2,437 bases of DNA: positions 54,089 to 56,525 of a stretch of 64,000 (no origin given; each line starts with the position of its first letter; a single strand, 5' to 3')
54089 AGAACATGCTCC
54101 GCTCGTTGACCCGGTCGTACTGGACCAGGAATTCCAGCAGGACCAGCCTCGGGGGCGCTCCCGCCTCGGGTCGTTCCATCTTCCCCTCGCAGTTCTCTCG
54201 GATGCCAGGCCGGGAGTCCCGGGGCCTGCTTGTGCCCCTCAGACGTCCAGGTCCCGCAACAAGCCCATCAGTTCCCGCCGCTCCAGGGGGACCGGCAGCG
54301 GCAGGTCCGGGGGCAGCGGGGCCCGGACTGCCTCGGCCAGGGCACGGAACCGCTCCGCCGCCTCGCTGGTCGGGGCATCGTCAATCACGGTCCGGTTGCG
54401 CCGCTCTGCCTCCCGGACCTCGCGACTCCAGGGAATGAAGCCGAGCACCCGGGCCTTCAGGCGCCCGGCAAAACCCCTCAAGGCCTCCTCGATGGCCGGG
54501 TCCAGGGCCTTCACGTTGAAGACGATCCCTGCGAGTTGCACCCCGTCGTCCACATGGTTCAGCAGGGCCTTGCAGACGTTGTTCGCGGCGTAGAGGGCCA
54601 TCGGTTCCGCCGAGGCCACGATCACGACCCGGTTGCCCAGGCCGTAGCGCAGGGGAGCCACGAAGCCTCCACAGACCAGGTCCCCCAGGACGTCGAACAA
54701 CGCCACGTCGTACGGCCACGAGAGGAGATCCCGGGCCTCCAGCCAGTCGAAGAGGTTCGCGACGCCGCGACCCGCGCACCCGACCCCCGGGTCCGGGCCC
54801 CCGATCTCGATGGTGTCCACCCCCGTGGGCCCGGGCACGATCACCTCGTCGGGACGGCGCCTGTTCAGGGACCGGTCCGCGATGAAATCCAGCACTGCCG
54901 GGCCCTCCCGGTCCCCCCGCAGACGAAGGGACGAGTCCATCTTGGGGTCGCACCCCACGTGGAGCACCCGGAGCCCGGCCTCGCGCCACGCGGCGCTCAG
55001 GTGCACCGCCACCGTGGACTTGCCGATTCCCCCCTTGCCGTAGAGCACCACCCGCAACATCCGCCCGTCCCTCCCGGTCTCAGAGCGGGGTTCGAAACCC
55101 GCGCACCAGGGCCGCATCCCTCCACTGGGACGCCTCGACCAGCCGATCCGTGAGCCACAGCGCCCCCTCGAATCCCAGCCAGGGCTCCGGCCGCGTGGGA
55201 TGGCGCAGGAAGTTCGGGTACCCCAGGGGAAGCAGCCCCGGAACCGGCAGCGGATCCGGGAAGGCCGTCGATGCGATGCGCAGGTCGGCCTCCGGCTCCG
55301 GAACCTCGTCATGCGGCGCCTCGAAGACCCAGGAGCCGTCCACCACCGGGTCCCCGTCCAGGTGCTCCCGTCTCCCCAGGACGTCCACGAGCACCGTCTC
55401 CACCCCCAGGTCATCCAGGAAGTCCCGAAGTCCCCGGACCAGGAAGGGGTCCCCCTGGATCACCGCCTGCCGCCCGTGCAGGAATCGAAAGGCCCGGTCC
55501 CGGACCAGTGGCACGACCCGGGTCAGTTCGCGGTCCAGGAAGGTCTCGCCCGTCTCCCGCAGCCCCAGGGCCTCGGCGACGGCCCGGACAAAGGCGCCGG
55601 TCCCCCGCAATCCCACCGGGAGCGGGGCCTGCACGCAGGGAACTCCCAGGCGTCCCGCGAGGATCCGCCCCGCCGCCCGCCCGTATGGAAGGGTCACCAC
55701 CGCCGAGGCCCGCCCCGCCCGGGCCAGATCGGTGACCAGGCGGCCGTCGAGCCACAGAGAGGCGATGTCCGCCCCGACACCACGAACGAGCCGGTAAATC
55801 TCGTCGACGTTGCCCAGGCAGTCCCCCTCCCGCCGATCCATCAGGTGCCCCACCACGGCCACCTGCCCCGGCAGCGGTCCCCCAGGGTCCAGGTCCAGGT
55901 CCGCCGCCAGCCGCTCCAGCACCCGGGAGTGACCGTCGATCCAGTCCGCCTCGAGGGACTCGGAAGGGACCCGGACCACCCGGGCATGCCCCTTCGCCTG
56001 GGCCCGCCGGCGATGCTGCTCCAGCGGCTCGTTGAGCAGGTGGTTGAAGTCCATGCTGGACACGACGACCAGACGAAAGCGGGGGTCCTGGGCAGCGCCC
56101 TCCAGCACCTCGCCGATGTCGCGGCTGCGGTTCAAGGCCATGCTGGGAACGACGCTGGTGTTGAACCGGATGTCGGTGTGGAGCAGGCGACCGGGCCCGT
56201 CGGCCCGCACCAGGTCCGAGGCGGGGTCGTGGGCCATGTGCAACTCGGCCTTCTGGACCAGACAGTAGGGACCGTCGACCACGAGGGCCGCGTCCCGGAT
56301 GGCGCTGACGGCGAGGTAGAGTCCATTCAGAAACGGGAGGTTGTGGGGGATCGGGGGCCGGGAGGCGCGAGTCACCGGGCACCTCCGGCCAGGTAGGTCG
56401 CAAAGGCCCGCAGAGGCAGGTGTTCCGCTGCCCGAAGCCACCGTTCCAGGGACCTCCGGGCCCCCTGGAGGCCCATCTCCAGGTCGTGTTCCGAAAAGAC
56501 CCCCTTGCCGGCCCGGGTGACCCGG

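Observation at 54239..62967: Two divergent, paralogous nitrogenase-like (Nfl) three-component gene sets of unknown function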

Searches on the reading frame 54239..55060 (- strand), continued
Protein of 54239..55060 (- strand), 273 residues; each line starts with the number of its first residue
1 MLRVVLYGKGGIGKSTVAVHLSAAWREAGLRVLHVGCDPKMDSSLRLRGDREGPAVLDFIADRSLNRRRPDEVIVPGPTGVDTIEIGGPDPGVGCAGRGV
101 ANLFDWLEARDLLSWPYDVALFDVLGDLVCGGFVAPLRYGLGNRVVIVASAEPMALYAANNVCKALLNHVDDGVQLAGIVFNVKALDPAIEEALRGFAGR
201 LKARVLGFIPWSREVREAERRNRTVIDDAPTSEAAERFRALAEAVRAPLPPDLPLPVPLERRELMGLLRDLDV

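Call 46: find_encoding_contigs(protein=P0051, flank=10000, max_places=1)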
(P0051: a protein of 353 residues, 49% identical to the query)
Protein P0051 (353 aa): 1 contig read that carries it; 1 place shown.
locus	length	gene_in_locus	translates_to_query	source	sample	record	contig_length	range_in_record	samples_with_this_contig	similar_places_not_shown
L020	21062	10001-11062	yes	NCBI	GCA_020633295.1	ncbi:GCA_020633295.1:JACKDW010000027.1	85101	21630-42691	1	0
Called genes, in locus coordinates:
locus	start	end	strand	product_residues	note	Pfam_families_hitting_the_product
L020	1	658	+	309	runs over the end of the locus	PF00962:A_deaminase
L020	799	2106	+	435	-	-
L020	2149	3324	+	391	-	PF02771:Acyl-CoA_dh_N, PF02770:Acyl-CoA_dh_M, PF00441:Acyl-CoA_dh_1, PF08028:Acyl-CoA_dh_2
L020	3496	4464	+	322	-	PF14240:YHYH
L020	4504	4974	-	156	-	PF03061:4HBT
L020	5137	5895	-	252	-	-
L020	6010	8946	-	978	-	PF00069:Pkinase, PF07714:PK_Tyr_Ser-Thr, PF24885:TPR_NPHP3, PF13374:TPR_10, PF13424:TPR_12, PF13374:TPR_10, PF13424:TPR_12, PF13424:TPR_12, +19 more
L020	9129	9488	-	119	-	-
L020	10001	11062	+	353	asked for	PF00142:Fer4_NifH, PF01656:CbiA, PF02374:ArsA_ATPase (weak), PF10609:ParA (faint), PF13614:AAA_31 (weak)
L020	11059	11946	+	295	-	PF00148:Oxidored_nitro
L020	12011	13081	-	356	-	PF13948:DUF4215 (weak)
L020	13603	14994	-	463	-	-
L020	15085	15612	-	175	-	-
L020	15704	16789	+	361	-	-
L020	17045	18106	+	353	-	PF10340:Say1_Mug180, PF20434:BD-FAE, PF07859:Abhydrolase_3, PF00326:Peptidase_S9 (weak)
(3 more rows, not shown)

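Call 78: search_solved_structures(query=window:54239-55060:-, max_evalue=1e-54, show_alignments=3)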
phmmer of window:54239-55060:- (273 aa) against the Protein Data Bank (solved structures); distinct sequences matched with E-value up to 1e-54: 2.
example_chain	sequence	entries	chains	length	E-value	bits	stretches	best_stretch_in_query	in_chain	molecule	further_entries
6nzj_A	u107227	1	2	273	7.1e-58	199.4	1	2-265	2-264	Nitrogenase iron protein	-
9fmg_D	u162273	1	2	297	2.9e-55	190.8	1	4-264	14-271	Nitrogenase iron protein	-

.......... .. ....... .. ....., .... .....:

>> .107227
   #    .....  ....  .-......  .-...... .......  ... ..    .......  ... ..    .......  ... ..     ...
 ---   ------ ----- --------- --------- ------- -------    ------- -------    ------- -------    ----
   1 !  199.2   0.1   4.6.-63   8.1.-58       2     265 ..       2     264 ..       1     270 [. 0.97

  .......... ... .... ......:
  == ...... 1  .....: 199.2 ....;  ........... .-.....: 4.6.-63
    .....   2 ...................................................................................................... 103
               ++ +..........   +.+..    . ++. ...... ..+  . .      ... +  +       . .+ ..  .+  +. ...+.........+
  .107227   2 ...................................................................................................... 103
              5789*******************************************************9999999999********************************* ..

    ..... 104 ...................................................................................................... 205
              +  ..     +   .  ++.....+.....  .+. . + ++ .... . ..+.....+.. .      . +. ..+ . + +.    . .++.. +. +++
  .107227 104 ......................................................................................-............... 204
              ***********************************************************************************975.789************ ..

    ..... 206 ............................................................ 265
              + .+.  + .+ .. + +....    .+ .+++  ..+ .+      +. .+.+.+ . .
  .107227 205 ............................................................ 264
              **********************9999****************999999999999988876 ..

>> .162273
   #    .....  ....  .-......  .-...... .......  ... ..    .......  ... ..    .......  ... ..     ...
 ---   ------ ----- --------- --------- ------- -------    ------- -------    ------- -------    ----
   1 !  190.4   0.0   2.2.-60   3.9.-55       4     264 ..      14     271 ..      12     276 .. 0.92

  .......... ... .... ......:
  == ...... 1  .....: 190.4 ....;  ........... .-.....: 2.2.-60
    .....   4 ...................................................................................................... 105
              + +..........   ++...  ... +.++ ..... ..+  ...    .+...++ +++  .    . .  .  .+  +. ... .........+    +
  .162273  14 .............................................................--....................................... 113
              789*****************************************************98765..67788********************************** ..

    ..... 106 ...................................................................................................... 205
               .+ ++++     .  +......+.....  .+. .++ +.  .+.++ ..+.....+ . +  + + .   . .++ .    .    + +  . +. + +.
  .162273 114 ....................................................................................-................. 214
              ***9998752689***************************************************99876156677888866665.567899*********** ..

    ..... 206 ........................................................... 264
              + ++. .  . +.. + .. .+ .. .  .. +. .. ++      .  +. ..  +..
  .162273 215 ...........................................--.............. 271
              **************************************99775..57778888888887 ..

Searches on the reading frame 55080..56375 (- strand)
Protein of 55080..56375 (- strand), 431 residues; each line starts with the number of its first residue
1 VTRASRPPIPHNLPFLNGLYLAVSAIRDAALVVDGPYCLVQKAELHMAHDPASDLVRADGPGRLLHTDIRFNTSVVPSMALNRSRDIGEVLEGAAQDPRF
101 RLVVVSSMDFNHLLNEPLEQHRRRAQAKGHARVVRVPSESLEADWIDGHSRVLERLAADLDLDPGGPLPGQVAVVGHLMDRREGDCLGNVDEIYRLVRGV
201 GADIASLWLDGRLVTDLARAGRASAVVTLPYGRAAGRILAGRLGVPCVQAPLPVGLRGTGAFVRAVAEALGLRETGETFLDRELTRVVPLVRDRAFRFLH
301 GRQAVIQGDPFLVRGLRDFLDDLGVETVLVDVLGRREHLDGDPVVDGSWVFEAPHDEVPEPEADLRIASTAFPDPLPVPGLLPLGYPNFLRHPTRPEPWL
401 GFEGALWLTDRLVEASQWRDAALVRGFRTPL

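Call 4: search_protein_families(library=pfam, proteins=[window:55080-56375:-], max_evalue=0.01)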
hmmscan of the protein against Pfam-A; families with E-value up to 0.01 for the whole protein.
window:55080-56375:- (431 aa): 1 family
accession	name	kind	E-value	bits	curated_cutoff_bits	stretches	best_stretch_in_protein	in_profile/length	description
PF00148.24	Oxidored_nitro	-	1.1e-31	110.6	28.6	1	100-415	75-397/399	Nitrogenase component 1 type Oxidoreductase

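Call 5: search_protein_families(library=ncbifam, proteins=[window:55080-56375:-], max_evalue=0.01)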
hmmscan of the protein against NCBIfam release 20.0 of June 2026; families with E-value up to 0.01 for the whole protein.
window:55080-56375:- (431 aa): 8 families
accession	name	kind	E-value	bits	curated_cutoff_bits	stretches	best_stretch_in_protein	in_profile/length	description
TIGR02014.1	BchZ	equivalog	9.5e-12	44.6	529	1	186-326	167-306/468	chlorophyllide a reductase subunit Z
TIGR02931.1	anfK_nitrog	equivalog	2.2e-10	39.8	853.85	1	210-332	221-343/461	Fe-only nitrogenase subunit beta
TIGR01286.1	nifK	equivalog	5.9e-09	34.9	427.3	1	247-330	312-392/516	nitrogenase molybdenum-iron protein subunit beta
NF002768.0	PRK02842.1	equivalog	1.4e-08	34.1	324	1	81-330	78-316/423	ferredoxin:protochlorophyllide reductase (ATP-dependent) subunit N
TIGR02932.1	vnfK_nitrog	equivalog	2.7e-08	33.1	873.95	1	213-343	221-351/457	V-containing nitrogenase subunit beta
TIGR01278.1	DPOR_BchB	equivalog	6.6e-08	31.8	490.35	1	72-329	56-320/512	ferredoxin:protochlorophyllide reductase (ATP-dependent) subunit B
TIGR01279.1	DPOR_bchN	equivalog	4.7e-07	29.1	419.95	1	66-330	48-303/407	ferredoxin:protochlorophyllide reductase (ATP-dependent) subunit N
NF002789.0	PRK02910.1-3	equivalog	0.0018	17.2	509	0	189-271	171-254/535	ferredoxin:protochlorophyllide reductase (ATP-dependent) subunit B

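Call 34: search_solved_structures(query=window:55080-56375:-, max_evalue=0.01, show_alignments=3)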
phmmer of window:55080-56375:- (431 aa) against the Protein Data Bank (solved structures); distinct sequences matched with E-value up to 0.01: 20.
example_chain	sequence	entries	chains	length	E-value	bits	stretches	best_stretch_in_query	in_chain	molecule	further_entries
8boq_B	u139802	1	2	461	1.7e-09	40.3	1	162-333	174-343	Fe-only nitrogenase, beta subunit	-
9p1x_B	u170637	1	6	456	1.1e-08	37.7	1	230-331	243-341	Nitrogenase molybdenum-iron protein beta chain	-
8oie_C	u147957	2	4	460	1.5e-08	37.1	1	169-329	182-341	Nitrogenase iron-iron protein, beta subunit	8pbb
9fmg_A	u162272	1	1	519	1.2e-07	34.2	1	209-326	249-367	Nitrogenase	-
9d9u_A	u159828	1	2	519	1.2e-07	34.2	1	209-326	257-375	Nitrogenase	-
5n6y_E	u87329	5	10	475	1.8e-07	33.6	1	206-331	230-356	Nitrogenase vanadium-iron protein beta chain | Vanadium nitrogenase beta subunit, vnfK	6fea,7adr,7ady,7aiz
9hbn_B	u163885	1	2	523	3.1e-07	32.9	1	251-328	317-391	MoFe nitrogenase subunit K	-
9nsv_B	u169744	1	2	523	4.2e-07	32.4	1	251-329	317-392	Nitrogenase MoFe-protein beta chain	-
5cx1_B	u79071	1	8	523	8.4e-07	31.4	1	250-329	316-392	Nitrogenase molybdenum-iron protein beta chain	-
4xpi_B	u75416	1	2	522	8.6e-07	31.4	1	250-329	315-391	Nitrogenase molybdenum-iron protein beta chain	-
11ne_B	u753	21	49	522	8.6e-07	31.4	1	250-329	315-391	Nitrogenase molybdenum-iron protein beta chain | NITROGENASE MOLYBDENUM-IRON PROTEIN | NITROGENASE MOLYBDENUM IRON PROTEIN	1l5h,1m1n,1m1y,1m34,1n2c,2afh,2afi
6o7l_B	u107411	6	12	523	8.7e-07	31.4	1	250-329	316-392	Nitrogenase molybdenum-iron protein beta chain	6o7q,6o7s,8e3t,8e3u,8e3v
6o7n_B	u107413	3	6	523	8.7e-07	31.4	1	250-329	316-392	Nitrogenase molybdenum-iron protein beta chain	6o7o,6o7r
10zm_D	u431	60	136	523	8.7e-07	31.4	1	250-329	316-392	Nitrogenase molybdenum-iron protein beta chain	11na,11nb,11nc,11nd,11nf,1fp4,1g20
6o7m_B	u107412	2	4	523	8.7e-07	31.4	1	250-329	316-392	Nitrogenase molybdenum-iron protein beta chain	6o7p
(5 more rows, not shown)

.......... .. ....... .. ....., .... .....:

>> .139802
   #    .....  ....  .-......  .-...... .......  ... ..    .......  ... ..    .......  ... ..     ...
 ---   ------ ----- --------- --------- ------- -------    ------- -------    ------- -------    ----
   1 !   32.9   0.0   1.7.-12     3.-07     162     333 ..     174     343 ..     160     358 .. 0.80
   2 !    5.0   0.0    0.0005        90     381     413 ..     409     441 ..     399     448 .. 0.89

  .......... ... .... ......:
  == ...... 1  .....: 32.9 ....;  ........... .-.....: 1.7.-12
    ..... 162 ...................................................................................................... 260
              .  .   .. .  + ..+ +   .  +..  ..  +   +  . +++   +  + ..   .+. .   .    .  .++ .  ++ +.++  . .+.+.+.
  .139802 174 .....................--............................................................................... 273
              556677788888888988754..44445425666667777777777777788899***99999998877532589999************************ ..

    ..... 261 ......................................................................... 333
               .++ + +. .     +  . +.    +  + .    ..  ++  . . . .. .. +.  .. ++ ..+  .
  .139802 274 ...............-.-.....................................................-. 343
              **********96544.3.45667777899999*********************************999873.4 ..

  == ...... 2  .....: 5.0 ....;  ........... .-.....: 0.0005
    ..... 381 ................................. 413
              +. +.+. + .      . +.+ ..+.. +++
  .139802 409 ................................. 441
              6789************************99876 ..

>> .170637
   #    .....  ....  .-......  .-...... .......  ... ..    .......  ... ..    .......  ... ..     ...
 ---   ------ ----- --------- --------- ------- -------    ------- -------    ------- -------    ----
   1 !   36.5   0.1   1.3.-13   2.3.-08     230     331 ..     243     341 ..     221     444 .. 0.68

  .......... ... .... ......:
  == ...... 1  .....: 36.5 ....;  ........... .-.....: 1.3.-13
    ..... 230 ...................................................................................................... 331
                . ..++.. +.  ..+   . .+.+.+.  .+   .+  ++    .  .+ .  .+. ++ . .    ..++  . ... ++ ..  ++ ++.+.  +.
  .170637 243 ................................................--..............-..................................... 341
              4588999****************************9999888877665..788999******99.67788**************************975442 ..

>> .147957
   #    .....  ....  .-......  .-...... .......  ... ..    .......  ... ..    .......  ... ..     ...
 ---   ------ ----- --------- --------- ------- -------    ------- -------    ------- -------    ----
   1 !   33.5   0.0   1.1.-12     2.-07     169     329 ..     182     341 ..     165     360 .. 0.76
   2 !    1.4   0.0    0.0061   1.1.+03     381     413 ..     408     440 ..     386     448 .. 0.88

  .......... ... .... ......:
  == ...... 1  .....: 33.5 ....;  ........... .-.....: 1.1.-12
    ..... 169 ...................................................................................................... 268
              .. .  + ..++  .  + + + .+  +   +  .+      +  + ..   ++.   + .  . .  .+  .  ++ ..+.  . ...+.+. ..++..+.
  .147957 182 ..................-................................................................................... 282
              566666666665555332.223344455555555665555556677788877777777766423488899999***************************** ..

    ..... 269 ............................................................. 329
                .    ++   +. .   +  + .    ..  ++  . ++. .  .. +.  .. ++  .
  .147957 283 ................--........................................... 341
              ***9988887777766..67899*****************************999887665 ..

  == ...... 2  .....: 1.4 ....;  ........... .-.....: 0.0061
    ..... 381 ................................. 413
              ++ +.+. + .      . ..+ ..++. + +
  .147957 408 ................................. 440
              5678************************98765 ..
